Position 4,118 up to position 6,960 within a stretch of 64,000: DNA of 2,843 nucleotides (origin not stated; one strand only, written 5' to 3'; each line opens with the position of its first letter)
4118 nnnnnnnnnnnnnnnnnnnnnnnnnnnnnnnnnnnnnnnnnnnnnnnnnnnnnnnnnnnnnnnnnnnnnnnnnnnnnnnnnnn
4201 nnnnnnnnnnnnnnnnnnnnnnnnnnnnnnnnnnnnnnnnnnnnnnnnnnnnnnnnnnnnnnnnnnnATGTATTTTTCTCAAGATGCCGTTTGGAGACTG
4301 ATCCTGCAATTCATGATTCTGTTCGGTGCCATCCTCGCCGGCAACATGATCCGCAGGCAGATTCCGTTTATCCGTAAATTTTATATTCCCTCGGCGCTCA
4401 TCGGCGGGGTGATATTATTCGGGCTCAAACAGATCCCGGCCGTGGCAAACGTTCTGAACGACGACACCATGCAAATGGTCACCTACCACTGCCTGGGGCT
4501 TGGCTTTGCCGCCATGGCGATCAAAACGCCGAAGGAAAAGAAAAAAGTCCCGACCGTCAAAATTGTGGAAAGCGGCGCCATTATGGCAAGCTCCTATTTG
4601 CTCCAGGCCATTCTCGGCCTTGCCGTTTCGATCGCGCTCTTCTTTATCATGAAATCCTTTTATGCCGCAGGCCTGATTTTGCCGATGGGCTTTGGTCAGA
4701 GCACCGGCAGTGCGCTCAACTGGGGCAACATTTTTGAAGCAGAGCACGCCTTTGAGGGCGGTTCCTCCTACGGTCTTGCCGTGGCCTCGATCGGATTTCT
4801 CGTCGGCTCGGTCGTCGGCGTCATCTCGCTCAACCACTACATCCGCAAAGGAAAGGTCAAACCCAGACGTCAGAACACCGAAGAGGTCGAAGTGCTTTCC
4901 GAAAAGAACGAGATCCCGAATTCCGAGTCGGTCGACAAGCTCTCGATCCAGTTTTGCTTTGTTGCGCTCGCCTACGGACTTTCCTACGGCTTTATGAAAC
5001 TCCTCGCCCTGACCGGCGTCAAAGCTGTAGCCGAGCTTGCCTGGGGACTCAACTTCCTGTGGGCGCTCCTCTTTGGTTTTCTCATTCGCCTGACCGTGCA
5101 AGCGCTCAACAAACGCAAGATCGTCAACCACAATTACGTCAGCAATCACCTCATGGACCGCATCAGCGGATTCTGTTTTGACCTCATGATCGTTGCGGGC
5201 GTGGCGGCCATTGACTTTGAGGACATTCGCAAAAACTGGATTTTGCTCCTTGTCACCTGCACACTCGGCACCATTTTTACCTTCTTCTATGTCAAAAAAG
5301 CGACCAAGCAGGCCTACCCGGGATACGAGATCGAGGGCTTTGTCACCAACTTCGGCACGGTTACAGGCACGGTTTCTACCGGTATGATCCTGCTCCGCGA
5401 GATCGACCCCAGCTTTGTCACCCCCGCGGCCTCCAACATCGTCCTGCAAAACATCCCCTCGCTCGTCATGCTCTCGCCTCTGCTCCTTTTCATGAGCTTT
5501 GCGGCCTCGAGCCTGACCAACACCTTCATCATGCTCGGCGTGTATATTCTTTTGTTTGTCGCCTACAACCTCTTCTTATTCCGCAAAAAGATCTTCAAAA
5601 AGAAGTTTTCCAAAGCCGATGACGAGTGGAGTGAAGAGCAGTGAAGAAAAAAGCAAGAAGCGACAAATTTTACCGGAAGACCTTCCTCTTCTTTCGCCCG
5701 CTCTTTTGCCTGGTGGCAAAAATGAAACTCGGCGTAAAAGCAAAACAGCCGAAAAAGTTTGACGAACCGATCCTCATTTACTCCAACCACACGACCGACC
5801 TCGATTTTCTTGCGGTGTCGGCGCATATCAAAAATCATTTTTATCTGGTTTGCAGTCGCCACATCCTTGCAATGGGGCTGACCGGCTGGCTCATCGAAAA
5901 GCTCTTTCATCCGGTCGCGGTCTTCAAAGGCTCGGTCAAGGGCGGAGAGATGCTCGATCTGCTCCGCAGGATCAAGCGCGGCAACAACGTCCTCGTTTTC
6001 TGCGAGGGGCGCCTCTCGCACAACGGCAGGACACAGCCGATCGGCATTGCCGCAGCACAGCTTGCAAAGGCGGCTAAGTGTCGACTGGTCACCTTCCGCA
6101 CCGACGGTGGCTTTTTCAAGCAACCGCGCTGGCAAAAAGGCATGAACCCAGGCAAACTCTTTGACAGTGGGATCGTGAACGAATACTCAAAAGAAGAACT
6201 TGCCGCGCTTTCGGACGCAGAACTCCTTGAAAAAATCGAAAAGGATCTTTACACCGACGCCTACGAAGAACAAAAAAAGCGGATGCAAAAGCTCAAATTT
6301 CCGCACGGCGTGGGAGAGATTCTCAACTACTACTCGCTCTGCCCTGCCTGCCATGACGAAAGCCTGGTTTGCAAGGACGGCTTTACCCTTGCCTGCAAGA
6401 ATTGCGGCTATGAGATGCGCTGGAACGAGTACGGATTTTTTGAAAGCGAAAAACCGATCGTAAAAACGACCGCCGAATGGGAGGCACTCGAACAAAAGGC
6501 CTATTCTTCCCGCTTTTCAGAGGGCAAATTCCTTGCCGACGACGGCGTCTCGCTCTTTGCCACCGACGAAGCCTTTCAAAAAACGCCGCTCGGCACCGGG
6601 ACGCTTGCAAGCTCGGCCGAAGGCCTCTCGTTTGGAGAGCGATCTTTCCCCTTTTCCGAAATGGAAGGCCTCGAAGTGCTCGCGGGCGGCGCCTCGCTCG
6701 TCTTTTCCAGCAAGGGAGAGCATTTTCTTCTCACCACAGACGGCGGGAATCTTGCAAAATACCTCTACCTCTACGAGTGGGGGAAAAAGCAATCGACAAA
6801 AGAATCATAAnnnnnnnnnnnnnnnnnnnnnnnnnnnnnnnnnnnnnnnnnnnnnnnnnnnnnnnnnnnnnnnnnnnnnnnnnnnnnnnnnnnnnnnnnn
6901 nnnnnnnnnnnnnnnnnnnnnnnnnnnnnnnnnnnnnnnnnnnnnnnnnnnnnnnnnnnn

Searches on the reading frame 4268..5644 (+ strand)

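Call 36: search_protein_families(library=pfam, proteins=[window:4268-5644:+], max_evalue=0.0001)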
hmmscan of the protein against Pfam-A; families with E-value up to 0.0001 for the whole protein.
window:4268-5644:+ (458 aa): 1 family
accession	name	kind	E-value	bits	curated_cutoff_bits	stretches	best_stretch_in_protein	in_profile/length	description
PF03616.19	Glt_symporter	-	5.5e-13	48.8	26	1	16-342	10-323/368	Sodium/glutamate symporter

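Call 54: search_protein_families(library=ncbifam, proteins=[window:4268-5644:+], max_evalue=0.001)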
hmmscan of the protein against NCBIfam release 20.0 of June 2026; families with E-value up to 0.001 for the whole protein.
window:4268-5644:+ (458 aa): 1 family
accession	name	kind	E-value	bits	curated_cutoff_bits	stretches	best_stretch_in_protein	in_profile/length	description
TIGR00210.1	gltS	equivalog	1.1e-09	37.5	310.75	1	21-342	15-321/398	sodium/glutamate symporter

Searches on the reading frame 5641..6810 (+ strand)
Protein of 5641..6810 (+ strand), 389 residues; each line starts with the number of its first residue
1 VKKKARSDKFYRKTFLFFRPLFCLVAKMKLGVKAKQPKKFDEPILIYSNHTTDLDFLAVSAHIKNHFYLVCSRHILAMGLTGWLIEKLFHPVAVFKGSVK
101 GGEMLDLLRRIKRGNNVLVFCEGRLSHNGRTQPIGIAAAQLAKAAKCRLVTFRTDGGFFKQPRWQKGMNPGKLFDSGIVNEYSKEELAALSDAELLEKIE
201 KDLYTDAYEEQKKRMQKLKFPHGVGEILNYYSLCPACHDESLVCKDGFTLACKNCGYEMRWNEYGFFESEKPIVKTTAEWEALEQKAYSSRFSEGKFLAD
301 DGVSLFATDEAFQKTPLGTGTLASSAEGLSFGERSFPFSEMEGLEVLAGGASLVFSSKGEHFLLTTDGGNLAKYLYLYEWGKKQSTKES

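Call 36: search_protein_families(library=pfam, proteins=[window:5641-6810:+], max_evalue=0.0001)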
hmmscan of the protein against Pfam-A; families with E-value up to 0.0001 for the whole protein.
window:5641-6810:+ (389 aa): 1 family
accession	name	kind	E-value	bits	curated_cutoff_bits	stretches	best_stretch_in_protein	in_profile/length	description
PF01553.26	Acyltransferase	-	1.9e-10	41.1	23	1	39-151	11-128/132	Acyltransferase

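Call 54: search_protein_families(library=ncbifam, proteins=[window:5641-6810:+], max_evalue=0.001)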
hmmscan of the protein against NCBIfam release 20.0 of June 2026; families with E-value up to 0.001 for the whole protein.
window:5641-6810:+ (389 aa): 3 families
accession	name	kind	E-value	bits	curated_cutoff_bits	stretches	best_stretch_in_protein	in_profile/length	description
TIGR00530.1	AGP_acyltrn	subfamily_domain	1.1e-07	31.7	102.95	1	32-150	4-125/130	1-acylglycerol-3-phosphate O-acyltransferase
NF006386.0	PRK08633.1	equivalog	4.7e-06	24.6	1221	1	27-152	426-549/1147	acyl-[ACP]--phospholipid O-acyltransferase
NF005959.0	PRK08043.1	equivalog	0.00078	17.8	886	1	15-162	3-145/719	bifunctional acyl-ACP--phospholipid O-acyltransferase/long-chain-fatty-acid--ACP ligase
